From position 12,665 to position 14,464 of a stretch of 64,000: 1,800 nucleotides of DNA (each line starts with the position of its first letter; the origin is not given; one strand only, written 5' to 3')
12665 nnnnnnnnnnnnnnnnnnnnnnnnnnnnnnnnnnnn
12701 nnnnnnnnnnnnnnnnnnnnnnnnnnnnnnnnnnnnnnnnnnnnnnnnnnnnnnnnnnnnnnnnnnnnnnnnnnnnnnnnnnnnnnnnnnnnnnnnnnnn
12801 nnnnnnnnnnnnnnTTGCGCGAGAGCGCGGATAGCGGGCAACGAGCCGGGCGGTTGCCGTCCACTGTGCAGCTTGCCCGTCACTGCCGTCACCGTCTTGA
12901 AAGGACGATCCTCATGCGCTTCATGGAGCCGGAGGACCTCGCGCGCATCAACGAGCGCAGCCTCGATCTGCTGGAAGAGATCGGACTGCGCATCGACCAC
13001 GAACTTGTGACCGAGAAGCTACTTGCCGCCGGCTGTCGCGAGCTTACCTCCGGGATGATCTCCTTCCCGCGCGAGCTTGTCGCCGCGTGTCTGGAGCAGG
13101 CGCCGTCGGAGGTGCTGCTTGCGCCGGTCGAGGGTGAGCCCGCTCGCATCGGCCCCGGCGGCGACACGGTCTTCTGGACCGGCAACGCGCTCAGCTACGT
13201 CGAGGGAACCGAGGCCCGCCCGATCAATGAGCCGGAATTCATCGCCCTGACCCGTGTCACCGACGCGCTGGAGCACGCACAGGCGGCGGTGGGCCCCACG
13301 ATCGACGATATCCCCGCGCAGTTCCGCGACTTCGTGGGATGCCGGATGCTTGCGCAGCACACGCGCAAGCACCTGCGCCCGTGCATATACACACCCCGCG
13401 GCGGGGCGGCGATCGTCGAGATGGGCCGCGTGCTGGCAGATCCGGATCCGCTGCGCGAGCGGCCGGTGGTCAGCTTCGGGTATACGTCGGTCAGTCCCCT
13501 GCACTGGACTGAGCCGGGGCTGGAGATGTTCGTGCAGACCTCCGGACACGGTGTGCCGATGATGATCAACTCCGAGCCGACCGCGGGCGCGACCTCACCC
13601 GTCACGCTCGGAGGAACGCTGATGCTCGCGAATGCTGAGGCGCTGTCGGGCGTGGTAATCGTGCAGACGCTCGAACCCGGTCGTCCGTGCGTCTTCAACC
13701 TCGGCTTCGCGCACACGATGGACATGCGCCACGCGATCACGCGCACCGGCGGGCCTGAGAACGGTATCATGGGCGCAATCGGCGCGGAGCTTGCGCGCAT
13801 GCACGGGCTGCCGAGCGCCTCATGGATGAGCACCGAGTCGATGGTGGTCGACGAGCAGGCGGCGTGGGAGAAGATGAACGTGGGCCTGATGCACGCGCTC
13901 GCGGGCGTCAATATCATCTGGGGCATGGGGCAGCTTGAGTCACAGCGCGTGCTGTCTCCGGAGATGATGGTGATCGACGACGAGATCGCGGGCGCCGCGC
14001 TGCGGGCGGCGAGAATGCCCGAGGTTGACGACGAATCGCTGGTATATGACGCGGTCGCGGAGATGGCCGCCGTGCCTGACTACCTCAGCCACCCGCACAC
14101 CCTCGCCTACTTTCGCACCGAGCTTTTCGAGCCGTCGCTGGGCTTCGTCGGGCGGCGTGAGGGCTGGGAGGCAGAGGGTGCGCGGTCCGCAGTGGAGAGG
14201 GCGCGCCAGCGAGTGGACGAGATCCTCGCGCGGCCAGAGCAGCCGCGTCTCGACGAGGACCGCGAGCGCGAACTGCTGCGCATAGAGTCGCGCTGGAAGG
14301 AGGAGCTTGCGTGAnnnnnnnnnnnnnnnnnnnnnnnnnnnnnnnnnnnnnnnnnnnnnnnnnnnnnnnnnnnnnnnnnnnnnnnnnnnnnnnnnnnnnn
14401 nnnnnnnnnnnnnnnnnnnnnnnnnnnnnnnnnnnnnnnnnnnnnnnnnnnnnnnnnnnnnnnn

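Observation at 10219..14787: Candidate undescribed operon: orphan MttB-family methyltransferase with two tandem C26-like amidotransferases, an Ogl-like beta-propeller and a membrane bPH protein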

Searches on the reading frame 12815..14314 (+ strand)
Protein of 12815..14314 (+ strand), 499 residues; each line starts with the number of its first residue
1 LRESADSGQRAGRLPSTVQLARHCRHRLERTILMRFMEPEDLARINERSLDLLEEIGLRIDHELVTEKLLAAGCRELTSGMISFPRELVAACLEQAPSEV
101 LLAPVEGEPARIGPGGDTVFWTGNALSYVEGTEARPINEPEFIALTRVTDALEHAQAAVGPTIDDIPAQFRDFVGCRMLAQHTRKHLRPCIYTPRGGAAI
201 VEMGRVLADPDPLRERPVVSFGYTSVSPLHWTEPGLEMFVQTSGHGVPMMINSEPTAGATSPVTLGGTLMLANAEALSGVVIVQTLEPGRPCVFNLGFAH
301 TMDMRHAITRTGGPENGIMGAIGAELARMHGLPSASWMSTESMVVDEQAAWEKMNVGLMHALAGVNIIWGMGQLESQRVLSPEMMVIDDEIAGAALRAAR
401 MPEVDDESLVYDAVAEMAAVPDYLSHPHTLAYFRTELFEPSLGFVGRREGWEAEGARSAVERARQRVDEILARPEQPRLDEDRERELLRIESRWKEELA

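Call 5: search_protein_families(library=pfam, proteins=[window:12815-14314:+], max_evalue=0.01)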
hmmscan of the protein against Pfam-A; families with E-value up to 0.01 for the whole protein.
window:12815-14314:+ (499 aa): 1 family
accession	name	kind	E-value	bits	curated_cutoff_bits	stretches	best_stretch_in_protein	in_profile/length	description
PF06253.16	MTTB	-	3.1e-73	247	25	1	23-496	19-497/500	Trimethylamine methyltransferase (MTTB)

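Call 6: search_protein_families(library=ncbifam, proteins=[window:12815-14314:+], max_evalue=0.01)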
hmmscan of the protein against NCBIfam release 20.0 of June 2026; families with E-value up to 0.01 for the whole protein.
window:12815-14314:+ (499 aa): 1 family
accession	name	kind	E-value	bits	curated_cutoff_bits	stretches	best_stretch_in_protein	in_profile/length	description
TIGR02369.2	trimeth_pyl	equivalog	8.7e-82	275.1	525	1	35-490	4-464/469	[trimethylamine--corrinoid protein] Co-methyltransferase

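Call 9: find_homologous_proteins(query=window:12914-14314:+, max_evalue=1e-10)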
Query window:12914-14314:+ (466 aa): 498 proteins with E <= 1e-10 among 8000 candidates; the best 120 are listed.
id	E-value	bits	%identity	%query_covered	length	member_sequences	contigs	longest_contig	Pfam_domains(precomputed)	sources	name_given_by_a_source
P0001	0.0e+0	1031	99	100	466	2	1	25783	PF06253.17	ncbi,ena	-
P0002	1.0e-274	929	88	100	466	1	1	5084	PF06253.17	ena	-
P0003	1.9e-266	902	86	100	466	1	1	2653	PF06253.17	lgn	-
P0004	7.8e-264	893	85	100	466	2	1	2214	PF06253.17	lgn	-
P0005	8.0e-262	887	84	100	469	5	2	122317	PF06253.17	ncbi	ncbi:MAG: trimethylamine methyltransferase family protein [Armatimonadota bacterium]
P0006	4.8e-260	881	83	100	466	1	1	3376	PF06253.17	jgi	-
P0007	7.6e-260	880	83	100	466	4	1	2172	PF06253.17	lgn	-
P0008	9.3e-259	877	82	100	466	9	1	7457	PF06253.17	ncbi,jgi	jgi:trimethylamine--corrinoid protein Co-methyltransferase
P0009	1.5e-257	873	83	100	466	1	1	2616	PF06253.17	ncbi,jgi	-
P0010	2.8e-255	865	82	100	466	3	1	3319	PF06253.17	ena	-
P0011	3.6e-254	861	81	100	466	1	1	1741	PF06253.17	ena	-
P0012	7.5e-254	860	81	100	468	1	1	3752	PF06253.17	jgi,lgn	jgi:trimethylamine--corrinoid protein Co-methyltransferase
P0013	1.2e-250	850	81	100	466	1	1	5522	PF06253.17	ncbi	-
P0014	1.3e-244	830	79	100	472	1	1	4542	PF06253.17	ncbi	ncbi:MAG: trimethylamine methyltransferase family protein [Armatimonadota bacterium]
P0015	1.0e-242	824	79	100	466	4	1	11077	PF06253.17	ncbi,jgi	-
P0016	4.3e-239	812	77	100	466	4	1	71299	PF06253.17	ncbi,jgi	-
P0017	2.1e-230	783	76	100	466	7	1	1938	PF06253.17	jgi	-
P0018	1.8e-229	780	75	99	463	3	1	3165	PF06253.17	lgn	-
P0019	1.3e-228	777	75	100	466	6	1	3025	PF06253.17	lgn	-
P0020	1.6e-225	767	74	100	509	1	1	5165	PF06253.17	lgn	-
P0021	6.6e-224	762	83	86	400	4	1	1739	PF06253.17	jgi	jgi:trimethylamine--corrinoid protein Co-methyltransferase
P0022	6.8e-207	706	69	100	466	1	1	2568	PF06253.17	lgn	-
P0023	3.3e-206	703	68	100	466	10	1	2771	PF06253.17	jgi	-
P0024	1.4e-202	691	67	100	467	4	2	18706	PF06253.17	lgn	-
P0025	4.4e-200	683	66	100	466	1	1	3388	PF06253.17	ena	-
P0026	7.6e-193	659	65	100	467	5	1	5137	PF06253.17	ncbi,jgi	-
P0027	1.0e-181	623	69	86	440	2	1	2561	PF06253.17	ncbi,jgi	-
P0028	1.6e-168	579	58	99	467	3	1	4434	PF06253.17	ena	-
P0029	1.0e-166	573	59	98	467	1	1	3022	PF06253.17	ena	-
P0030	3.5e-166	571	57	99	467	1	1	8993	PF06253.17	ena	-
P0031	3.4e-164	565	58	99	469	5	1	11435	PF06253.17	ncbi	-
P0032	2.6e-162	559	57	99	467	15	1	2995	PF06253.17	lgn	-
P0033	7.8e-162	557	55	100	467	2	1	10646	PF06253.17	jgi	-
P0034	4.8e-160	551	57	99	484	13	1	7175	PF06253.17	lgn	-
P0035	2.3e-159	549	57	98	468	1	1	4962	PF06253.17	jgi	jgi:trimethylamine---corrinoid protein Co-methyltransferase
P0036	1.5e-157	543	56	99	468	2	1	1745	PF06253.17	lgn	-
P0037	3.8e-157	542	55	99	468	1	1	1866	PF06253.17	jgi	jgi:trimethylamine--corrinoid protein Co-methyltransferase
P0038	4.3e-157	541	54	100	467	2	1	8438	PF06253.17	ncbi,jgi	-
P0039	2.0e-156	539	53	100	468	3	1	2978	PF06253.17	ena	-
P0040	7.2e-155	534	55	100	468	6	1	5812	PF06253.17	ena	-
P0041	1.7e-154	533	54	100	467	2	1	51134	PF06253.17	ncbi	ncbi:MAG: trimethylamine methyltransferase family protein [Armatimonadota bacterium]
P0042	2.5e-154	532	55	100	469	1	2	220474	PF06253.17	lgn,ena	-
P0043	3.2e-154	532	56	100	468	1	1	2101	PF06253.17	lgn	-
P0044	8.7e-154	531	55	98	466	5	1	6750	PF06253.17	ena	-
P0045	9.9e-154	530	54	100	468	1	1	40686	PF06253.17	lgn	-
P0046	1.1e-152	527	53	100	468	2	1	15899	PF06253.17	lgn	-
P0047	1.2e-152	527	54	100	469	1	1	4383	PF06253.17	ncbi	-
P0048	2.8e-152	526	53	100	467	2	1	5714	PF06253.17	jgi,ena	-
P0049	3.4e-152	525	53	100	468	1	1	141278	PF06253.17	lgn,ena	-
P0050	1.3e-151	523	51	100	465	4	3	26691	PF06253.17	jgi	jgi:trimethylamine--corrinoid protein Co-methyltransferase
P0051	2.8e-150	519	54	100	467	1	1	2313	PF06253.17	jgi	-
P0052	5.1e-150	518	53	100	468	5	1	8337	PF06253.17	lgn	-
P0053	6.1e-150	518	53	99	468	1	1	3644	PF06253.17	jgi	jgi:trimethylamine---corrinoid protein Co-methyltransferase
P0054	1.6e-149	516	53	100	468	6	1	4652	PF06253.17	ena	-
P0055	2.0e-149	516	53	99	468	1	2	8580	PF06253.17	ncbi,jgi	-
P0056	1.8e-148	513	51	100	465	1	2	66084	PF06253.17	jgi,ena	-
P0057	3.7e-148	512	82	59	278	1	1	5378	PF06253.17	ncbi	ncbi:MAG: trimethylamine methyltransferase family protein, partial [Armatimonadota bacterium]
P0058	8.3e-148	511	50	100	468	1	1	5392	PF06253.17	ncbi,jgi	-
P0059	1.5e-147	510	51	98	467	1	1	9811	PF06253.17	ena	-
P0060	1.9e-147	510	52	100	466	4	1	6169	PF06253.17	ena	-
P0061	4.4e-147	508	54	99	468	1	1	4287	PF06253.17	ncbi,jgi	ncbi:MAG: trimethylamine methyltransferase family protein [Candidatus Latescibacterota bacterium]|jg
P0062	4.7e-147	508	51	100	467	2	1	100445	PF06253.17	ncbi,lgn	-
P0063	1.3e-146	507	51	100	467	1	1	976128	PF06253.17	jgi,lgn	jgi:trimethylamine--corrinoid protein Co-methyltransferase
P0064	2.4e-146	506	52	100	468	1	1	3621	PF06253.17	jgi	jgi:trimethylamine---corrinoid protein Co-methyltransferase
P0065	5.2e-146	505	50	100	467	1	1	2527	PF06253.17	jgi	jgi:trimethylamine--corrinoid protein Co-methyltransferase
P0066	6.4e-146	505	51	100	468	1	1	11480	PF06253.17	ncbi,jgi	-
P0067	9.2e-146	504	50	100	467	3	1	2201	PF06253.17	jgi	jgi:trimethylamine--corrinoid protein Co-methyltransferase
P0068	6.9e-145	501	50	100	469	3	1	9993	PF06253.17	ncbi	ncbi:MAG: trimethylamine methyltransferase family protein [Armatimonadota bacterium]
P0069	7.8e-145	501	51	97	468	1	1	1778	PF06253.17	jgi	-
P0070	1.1e-144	501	50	100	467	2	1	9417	PF06253.17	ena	-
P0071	1.2e-144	500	50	100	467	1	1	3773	PF06253.17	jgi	jgi:trimethylamine--corrinoid protein Co-methyltransferase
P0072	1.2e-144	500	50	100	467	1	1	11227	PF06253.17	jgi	jgi:trimethylamine--corrinoid protein Co-methyltransferase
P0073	1.5e-144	500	50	100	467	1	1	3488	PF06253.17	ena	-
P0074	3.9e-144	499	50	100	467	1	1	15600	PF06253.17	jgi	-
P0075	8.2e-144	498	50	100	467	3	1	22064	PF06253.17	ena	-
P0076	9.5e-144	497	49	100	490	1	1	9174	PF06253.17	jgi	jgi:trimethylamine--corrinoid protein Co-methyltransferase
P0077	9.6e-144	497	50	100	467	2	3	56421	PF06253.17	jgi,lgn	jgi:trimethylamine--corrinoid protein Co-methyltransferase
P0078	2.7e-143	496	50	100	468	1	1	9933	PF06253.17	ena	-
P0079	3.1e-143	496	49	100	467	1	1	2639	PF06253.17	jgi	jgi:trimethylamine--corrinoid protein Co-methyltransferase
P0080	3.5e-143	496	50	100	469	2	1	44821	PF06253.17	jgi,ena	-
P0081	5.0e-143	495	49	100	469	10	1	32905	PF06253.17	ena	-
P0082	5.9e-143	495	50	100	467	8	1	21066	PF06253.17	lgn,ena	-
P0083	1.1e-142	494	50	100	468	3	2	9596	PF06253.17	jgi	jgi:trimethylamine--corrinoid protein Co-methyltransferase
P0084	1.4e-142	494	50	98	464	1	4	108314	PF06253.17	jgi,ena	jgi:trimethylamine--corrinoid protein Co-methyltransferase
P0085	1.5e-142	493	49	100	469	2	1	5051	PF06253.17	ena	-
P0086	2.1e-142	493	49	100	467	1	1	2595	PF06253.17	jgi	-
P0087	4.8e-142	492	49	100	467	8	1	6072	PF06253.17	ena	-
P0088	1.5e-141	490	52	100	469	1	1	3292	PF06253.17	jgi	jgi:trimethylamine--corrinoid protein Co-methyltransferase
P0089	1.8e-141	490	50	100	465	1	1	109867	PF06253.17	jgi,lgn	jgi:trimethylamine--corrinoid protein Co-methyltransferase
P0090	2.6e-141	489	50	100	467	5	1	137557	PF06253.17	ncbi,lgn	-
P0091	3.2e-141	489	51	100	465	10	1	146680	PF06253.17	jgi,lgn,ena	-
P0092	3.6e-141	489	50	99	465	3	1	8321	PF06253.17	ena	-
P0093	5.6e-141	488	50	100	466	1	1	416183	PF06253.17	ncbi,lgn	-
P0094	5.7e-141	488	49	100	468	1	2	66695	PF06253.17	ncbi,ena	-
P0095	6.0e-141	488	50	100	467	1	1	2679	PF06253.17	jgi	jgi:trimethylamine--corrinoid protein Co-methyltransferase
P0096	7.1e-141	488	49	100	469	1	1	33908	PF06253.17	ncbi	-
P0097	7.8e-141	488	50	98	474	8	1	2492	PF06253.17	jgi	-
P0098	1.1e-140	487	48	100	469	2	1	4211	PF06253.17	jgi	-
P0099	1.5e-140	487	48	100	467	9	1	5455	PF06253.17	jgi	-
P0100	5.1e-140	485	49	100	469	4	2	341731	PF06253.17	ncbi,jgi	jgi:trimethylamine--corrinoid protein Co-methyltransferase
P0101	5.3e-140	485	48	99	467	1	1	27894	PF06253.17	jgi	-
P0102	6.7e-140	485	49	100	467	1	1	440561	PF06253.17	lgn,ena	-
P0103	8.7e-140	484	50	100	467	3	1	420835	PF06253.17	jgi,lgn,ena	-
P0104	2.0e-139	483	49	100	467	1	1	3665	PF06253.17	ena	-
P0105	2.4e-139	483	48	100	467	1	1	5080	PF06253.17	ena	-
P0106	3.2e-139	483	49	100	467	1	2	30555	PF06253.17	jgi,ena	-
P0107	5.5e-139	482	52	99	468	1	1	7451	PF06253.17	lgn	-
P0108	6.8e-139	481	49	99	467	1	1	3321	PF06253.17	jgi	-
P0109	1.0e-138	481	48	100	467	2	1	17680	PF06253.17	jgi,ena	-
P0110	1.4e-138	480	52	98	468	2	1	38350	PF06253.17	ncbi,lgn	-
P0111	2.9e-138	479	50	98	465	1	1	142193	PF06253.17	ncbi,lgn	ncbi:MAG: trimethylamine methyltransferase family protein [Terriglobia bacterium]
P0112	3.7e-138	479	49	100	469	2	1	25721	PF06253.17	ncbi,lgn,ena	-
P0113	4.1e-138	479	50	100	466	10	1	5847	PF06253.17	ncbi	-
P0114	5.0e-138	479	49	100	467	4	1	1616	PF06253.17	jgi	jgi:trimethylamine--corrinoid protein Co-methyltransferase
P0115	5.2e-138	479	50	99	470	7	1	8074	PF06253.17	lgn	-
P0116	6.2e-138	478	50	98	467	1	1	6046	PF06253.17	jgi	-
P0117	6.6e-138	478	51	98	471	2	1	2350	PF06253.17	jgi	jgi:trimethylamine--corrinoid protein Co-methyltransferase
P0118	7.0e-138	478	48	99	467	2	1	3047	PF06253.17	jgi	jgi:trimethylamine--corrinoid protein Co-methyltransferase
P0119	9.3e-138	478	50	98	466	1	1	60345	PF06253.17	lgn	-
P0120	1.3e-137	477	51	98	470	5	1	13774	PF06253.17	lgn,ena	-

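Call 10: find_encoding_contigs(protein=P0005, flank=10000, max_places=2)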
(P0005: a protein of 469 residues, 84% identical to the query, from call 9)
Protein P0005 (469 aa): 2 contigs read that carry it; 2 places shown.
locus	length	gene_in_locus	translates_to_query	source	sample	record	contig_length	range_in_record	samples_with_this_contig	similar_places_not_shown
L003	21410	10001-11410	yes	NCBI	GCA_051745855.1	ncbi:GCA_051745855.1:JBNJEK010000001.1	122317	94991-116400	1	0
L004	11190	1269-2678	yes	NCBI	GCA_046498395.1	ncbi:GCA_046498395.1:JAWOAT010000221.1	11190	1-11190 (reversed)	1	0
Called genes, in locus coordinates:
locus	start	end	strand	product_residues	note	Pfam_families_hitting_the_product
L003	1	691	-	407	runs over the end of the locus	PF13385:Laminin_G_3 (weak)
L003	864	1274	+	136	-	PF00392:GntR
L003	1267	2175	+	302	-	PF00005:ABC_tran, PF13304:AAA_21 (weak)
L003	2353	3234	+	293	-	-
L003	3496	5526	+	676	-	-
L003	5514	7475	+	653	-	PF26549:Tricorn_N (weak), PF07676:PD40 (faint)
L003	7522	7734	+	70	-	-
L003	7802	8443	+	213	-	-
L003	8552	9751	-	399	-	-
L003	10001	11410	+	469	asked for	PF06253:MTTB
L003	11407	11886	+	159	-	-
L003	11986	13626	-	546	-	PF00118:Cpn60_TCP1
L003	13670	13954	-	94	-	PF00166:Cpn10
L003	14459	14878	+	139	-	PF05345:He_PIG (weak), PF17892:Cadherin_5 (weak), PF17963:Big_9, PF18911:PKD_4, PF00801:PKD (weak), PF22352:K319L-like_PKD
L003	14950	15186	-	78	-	PF12669:FeoB_associated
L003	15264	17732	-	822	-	PF16126:DUF4838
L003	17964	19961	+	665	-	PF20581:DUF6785, PF20580:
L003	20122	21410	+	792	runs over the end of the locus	PF02018:CBM_4_9 (faint)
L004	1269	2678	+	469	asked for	PF06253:MTTB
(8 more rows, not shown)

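Call 11: find_encoding_contigs(protein=P0016, flank=10000, max_places=2)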
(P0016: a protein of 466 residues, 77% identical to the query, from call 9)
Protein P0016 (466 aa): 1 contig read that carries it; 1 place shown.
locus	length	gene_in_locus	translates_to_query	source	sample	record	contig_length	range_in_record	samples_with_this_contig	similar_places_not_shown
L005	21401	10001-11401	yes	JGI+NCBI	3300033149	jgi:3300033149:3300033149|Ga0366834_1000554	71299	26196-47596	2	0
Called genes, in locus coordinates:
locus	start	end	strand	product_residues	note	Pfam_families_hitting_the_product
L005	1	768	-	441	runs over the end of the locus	PF20903:SPL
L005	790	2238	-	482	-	PF00884:Sulfatase, PF01663:Phosphodiest, PF16347:SGSH_C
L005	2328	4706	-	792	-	PF22680:Glyco_hydro_123_N_2, PF13320:GH123_cat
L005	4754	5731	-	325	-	PF01408:GFO_IDH_MocA, PF22725:GFO_IDH_MocA_C3, PF02894:GFO_IDH_MocA_C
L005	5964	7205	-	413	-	PF01041:DegT_DnrJ_EryC1, PF00155:Aminotran_1_2 (weak)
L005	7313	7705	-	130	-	PF00072:Response_reg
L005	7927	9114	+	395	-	-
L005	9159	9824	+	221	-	PF00117:GATase, PF07722:Peptidase_C26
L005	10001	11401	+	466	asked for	PF06253:MTTB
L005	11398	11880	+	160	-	-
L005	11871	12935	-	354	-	PF01663:Phosphodiest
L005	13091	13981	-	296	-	-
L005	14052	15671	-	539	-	PF00118:Cpn60_TCP1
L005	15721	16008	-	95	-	PF00166:Cpn10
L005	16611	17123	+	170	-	PF00801:PKD (weak), PF17963:Big_9 (weak), PF22352:K319L-like_PKD (faint), PF13620:CarboxypepD_reg (weak), PF13715:CarbopepD_reg_2 (weak)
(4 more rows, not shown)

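Call 12: find_encoding_contigs(protein=P0041, flank=10000, max_places=2)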
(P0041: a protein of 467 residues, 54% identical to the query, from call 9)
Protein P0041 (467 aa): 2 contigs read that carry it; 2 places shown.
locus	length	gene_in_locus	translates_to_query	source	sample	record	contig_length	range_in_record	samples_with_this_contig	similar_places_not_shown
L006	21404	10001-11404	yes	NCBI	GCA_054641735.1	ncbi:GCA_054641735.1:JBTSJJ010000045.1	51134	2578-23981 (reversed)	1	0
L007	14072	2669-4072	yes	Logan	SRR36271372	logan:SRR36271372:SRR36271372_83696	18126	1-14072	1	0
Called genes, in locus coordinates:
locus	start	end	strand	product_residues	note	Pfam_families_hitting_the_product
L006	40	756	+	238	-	PF04445:SAM_MT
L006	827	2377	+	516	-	PF10647:Gmad1 (faint), PF00930:DPPIV_N (faint), PF26549:Tricorn_N, PF26550:Tricorn_2nd, PF07676:PD40 (weak), PF26549:Tricorn_N, PF07676:PD40, PF26549:Tricorn_N (weak)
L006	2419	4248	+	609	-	PF05157:MshEN, PF00437:T2SSE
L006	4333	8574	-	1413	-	PF01869:BcrAD_BadFG, PF09989:DUF2229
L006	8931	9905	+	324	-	PF03706:LPG_synthase_TM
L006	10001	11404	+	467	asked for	PF06253:MTTB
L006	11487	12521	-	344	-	PF00583:Acetyltransf_1 (weak), PF13508:Acetyltransf_7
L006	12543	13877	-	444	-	-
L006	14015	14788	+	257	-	PF04029:2-ph_phosp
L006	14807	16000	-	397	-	PF07690:MFS_1, PF12832:MFS_1_like (weak), PF07690:MFS_1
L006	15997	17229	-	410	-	PF07690:MFS_1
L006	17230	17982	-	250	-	PF13482:RNase_H_2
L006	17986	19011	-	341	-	PF00155:Aminotran_1_2, PF01212:Beta_elim_lyase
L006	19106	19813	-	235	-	-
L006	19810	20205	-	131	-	-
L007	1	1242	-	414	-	?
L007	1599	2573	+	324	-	PF03706:LPG_synthase_TM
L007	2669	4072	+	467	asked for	PF06253:MTTB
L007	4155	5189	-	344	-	PF00583:Acetyltransf_1 (weak), PF13508:Acetyltransf_7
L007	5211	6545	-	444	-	-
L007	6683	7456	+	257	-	PF04029:2-ph_phosp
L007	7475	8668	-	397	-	PF07690:MFS_1, PF12832:MFS_1_like (weak), PF07690:MFS_1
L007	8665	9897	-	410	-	PF07690:MFS_1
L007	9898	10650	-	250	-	PF13482:RNase_H_2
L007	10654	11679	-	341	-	PF00155:Aminotran_1_2, PF01212:Beta_elim_lyase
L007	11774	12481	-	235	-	-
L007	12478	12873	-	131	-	-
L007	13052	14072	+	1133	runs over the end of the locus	PF18952:DUF5696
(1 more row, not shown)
